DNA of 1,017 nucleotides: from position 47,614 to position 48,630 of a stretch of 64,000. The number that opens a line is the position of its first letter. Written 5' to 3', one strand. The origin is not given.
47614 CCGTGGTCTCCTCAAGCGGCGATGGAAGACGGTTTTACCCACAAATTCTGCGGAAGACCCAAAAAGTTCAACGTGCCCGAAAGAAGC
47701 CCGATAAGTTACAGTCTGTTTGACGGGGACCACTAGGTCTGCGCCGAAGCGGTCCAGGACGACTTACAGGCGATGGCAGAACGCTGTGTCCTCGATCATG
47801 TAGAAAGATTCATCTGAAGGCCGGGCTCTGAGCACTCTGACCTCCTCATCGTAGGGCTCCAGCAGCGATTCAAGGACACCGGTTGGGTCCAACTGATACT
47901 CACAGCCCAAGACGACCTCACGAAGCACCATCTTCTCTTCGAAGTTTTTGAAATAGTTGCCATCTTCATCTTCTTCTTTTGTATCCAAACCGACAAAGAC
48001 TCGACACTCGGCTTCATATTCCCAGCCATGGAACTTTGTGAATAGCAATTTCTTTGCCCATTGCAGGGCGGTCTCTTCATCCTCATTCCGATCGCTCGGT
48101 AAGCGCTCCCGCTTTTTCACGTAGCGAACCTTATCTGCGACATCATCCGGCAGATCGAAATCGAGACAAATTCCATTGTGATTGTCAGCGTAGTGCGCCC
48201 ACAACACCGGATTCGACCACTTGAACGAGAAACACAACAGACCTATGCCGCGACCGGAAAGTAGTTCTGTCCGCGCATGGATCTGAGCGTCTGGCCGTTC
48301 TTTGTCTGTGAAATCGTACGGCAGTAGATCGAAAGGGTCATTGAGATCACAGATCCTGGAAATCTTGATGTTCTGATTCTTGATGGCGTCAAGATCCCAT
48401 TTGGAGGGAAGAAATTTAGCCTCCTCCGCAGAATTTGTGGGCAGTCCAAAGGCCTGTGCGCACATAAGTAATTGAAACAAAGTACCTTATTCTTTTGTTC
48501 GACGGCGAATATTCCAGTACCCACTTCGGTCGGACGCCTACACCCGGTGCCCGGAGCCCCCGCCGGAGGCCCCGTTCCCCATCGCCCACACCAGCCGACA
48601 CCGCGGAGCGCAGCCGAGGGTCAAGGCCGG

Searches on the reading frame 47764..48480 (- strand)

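Call 23: search_protein_families(library=pfam, proteins=[window:47764-48480:-], max_evalue=0.001)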
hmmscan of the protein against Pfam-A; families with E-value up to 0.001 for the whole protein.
window:47764-48480:- (238 aa): 1 family
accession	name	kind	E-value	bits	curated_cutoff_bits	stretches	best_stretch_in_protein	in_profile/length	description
PF11185.13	DUF2971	-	1.3e-06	30.1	22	1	93-161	1-89/89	Protein of unknown function (DUF2971)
